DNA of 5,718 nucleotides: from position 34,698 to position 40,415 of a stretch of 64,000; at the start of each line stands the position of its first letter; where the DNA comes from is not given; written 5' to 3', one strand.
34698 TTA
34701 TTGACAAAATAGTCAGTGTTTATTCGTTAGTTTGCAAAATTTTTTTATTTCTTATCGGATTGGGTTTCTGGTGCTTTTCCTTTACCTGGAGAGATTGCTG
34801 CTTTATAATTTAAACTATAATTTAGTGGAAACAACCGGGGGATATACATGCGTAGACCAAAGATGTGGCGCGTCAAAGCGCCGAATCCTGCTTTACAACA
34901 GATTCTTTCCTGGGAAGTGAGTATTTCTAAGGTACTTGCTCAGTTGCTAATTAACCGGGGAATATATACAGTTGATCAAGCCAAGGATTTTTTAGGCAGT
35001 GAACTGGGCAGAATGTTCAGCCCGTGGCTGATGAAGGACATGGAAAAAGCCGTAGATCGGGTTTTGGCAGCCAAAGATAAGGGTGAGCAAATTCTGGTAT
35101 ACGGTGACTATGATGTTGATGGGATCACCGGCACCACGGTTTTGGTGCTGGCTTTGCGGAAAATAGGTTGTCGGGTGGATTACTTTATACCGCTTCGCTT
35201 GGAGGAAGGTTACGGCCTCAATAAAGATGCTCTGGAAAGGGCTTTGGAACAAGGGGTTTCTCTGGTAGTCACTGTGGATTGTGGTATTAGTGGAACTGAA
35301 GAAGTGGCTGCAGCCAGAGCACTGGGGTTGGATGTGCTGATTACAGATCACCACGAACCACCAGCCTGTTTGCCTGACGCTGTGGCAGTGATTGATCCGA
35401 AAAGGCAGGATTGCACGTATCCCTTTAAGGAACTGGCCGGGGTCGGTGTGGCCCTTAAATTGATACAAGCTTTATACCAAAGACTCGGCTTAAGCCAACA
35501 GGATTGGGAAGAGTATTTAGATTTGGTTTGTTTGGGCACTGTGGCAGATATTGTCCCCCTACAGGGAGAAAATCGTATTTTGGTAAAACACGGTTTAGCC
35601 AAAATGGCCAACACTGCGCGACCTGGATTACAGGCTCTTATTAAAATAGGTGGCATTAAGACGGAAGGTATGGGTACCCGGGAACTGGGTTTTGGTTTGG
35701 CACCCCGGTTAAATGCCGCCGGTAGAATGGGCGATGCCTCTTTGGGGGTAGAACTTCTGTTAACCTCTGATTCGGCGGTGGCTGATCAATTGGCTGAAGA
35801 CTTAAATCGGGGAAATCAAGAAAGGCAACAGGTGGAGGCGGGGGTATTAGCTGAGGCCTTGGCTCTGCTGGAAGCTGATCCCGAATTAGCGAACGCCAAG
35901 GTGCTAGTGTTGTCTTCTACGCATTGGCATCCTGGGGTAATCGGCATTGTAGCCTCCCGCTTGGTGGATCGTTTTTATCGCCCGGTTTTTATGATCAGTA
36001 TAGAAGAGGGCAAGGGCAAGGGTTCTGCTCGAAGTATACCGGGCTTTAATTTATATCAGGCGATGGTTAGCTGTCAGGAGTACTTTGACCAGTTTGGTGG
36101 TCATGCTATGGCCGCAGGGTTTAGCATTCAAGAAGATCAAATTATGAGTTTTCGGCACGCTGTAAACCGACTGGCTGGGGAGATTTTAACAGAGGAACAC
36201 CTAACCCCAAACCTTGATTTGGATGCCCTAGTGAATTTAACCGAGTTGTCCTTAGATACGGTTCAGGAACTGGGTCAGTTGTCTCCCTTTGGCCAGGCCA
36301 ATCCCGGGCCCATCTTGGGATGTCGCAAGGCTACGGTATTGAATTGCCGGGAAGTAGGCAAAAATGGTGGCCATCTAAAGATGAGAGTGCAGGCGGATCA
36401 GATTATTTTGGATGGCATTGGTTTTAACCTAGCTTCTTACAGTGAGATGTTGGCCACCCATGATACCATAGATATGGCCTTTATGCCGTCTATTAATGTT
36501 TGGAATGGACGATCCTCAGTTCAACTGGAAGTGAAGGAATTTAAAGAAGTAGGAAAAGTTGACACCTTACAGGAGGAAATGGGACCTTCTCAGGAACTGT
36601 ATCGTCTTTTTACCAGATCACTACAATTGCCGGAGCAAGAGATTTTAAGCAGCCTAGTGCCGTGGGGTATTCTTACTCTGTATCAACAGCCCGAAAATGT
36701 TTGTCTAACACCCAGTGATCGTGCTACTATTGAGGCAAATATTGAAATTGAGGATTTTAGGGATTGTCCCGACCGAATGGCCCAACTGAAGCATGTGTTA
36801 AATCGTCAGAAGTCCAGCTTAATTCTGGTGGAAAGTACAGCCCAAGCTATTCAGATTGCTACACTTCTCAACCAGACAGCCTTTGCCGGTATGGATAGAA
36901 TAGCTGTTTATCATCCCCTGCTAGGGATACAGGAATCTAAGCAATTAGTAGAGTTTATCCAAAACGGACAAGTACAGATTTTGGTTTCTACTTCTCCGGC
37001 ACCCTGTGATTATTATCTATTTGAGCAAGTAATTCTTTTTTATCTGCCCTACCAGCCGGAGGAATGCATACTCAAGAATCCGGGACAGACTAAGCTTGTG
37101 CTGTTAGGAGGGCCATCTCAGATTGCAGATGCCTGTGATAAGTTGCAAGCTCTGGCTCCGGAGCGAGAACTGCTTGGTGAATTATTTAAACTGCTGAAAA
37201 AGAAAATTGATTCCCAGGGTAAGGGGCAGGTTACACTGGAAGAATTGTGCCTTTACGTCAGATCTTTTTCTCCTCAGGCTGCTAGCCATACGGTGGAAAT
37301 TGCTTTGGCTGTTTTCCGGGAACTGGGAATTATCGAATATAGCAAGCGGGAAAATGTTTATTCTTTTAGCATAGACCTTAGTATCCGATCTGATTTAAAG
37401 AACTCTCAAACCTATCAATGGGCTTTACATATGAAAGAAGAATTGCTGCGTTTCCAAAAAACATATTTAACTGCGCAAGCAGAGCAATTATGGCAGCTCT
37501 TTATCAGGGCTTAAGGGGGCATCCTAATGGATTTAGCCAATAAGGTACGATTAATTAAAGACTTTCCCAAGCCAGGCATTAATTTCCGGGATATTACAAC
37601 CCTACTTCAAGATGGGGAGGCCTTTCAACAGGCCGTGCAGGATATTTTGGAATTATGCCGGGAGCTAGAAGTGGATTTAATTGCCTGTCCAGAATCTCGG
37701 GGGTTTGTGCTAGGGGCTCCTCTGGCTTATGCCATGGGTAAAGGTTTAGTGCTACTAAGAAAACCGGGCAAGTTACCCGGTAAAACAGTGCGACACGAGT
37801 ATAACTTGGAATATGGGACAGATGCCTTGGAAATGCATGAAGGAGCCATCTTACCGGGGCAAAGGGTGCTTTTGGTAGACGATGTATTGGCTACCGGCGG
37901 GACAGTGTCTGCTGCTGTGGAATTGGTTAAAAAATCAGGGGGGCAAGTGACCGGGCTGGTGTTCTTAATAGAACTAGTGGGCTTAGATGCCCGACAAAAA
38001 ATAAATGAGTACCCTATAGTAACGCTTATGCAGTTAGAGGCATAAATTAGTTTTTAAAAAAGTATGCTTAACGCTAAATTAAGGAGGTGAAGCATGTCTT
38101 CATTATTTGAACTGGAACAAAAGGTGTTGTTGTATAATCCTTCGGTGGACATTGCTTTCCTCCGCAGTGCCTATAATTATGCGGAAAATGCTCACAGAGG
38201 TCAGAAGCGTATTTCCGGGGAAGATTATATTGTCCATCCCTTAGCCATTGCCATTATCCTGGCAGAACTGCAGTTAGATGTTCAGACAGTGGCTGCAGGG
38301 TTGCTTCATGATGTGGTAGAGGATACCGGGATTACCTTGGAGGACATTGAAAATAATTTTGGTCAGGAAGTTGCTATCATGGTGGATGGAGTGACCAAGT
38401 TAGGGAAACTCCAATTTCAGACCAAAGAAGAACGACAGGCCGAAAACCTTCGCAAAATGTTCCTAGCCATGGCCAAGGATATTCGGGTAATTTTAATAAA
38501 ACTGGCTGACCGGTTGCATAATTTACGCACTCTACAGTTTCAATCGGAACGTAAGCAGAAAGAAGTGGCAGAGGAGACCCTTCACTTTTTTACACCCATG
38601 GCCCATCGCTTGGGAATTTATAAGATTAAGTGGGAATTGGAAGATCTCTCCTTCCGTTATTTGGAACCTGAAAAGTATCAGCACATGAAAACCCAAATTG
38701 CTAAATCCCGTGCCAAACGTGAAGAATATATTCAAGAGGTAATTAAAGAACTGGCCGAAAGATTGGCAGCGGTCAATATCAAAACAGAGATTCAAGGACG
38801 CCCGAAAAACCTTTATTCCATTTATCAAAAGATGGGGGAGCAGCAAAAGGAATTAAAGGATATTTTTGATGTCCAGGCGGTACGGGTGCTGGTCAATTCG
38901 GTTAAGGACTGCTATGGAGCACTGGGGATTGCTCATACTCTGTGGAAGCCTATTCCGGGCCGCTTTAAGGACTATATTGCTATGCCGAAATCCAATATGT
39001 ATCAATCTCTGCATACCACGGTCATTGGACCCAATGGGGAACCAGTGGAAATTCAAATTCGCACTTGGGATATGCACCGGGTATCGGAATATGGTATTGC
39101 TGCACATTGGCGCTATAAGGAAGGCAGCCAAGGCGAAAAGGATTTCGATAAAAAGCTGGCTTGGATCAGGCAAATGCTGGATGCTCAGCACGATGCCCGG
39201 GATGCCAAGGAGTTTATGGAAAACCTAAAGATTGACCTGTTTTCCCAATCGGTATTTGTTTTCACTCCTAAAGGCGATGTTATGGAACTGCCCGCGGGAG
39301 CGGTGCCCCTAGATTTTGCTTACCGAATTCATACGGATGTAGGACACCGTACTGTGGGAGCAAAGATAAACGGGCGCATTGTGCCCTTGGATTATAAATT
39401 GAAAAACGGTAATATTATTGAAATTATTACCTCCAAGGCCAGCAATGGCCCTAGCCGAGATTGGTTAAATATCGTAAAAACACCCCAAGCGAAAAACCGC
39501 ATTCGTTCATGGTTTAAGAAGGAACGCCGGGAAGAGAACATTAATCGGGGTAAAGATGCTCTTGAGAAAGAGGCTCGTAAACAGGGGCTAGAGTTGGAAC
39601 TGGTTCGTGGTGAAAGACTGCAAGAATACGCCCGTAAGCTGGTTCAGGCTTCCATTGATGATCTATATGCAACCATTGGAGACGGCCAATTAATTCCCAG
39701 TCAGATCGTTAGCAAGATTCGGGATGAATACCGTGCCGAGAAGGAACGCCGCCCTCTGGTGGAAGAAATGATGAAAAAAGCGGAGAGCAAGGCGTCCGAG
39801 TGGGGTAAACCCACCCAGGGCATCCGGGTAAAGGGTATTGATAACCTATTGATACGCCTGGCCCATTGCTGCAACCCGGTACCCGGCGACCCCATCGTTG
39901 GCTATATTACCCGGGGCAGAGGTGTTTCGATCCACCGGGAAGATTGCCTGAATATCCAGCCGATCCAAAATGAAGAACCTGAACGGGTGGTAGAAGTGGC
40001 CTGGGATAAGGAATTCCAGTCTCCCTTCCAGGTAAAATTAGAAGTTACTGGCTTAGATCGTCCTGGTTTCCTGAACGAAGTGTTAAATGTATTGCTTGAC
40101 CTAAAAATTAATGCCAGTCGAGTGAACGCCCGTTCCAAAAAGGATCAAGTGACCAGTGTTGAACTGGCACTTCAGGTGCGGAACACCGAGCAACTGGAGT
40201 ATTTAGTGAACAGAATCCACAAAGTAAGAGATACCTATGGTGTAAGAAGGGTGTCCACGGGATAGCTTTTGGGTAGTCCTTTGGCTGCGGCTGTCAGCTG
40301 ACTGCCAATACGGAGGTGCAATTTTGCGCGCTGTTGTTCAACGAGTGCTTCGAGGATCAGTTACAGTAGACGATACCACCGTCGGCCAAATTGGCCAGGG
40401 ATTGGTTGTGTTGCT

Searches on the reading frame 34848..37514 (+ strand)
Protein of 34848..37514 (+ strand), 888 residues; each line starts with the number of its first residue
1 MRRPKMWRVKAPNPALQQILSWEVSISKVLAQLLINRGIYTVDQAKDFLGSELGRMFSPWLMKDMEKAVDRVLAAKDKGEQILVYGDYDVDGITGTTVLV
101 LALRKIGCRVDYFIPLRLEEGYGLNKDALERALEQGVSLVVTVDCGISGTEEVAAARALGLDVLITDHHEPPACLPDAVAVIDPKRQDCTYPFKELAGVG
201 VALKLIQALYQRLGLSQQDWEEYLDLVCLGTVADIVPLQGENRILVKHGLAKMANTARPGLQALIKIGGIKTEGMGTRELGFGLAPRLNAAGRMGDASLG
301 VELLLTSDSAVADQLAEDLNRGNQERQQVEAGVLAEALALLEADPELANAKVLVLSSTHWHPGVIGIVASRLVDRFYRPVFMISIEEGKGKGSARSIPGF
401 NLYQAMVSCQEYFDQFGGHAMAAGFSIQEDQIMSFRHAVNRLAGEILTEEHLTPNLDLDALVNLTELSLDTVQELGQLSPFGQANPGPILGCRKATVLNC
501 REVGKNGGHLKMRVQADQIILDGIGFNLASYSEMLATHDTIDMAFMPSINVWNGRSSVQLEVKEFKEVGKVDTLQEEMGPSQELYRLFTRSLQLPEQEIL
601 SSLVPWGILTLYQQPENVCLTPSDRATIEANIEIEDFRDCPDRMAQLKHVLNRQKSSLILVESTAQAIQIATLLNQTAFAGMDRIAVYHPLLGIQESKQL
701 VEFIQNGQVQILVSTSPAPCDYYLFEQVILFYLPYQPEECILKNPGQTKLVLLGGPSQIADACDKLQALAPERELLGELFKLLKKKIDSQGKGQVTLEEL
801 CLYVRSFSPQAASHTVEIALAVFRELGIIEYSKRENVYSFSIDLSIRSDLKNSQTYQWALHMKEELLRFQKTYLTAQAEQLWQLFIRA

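Call 47: search_protein_families(library=pfam, proteins=[window:34848-37514:+], max_evalue=0.00001)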
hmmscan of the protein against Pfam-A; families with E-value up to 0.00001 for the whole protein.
window:34848-37514:+ (888 aa): 3 families
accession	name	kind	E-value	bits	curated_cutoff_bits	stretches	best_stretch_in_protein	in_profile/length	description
PF17768.7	RecJ_OB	-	3.5e-29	101.4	27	1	459-563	2-106/107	RecJ OB domain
PF01368.27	DHH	-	3.7e-27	95.5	28.1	1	81-231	1-125/125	DHH family, N-terminal domain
PF02272.25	DHHA1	-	2.1e-17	63.9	25.9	1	349-443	1-100/102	DHHA1 domain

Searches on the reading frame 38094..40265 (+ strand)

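Call 47: search_protein_families(library=pfam, proteins=[window:38094-40265:+], max_evalue=0.00001)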
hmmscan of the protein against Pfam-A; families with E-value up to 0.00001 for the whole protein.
window:38094-40265:+ (723 aa): 6 families
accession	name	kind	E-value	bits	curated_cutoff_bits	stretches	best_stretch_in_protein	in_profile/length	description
PF13328.12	HD_4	-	4.7e-51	173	27.2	1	26-175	1-155/156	HD domain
PF04607.23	RelA_SpoT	-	8.6e-43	145.6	27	1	235-345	1-112/113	Region found in RelA / SpoT proteins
PF02824.27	TGS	-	2.5e-23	82.3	22.2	1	387-446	1-60/60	TGS domain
PF13291.12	ACT_4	-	1.6e-17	64.4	27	1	643-719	3-80/80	ACT domain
PF19296.4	RelA_AH_RIS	-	7.4e-12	46.2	23.8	1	459-615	2-169/185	RelA/SpoT, AH and RIS domains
PF01966.28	HD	-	6.2e-11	43.1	22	1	46-143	2-115/116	HD domain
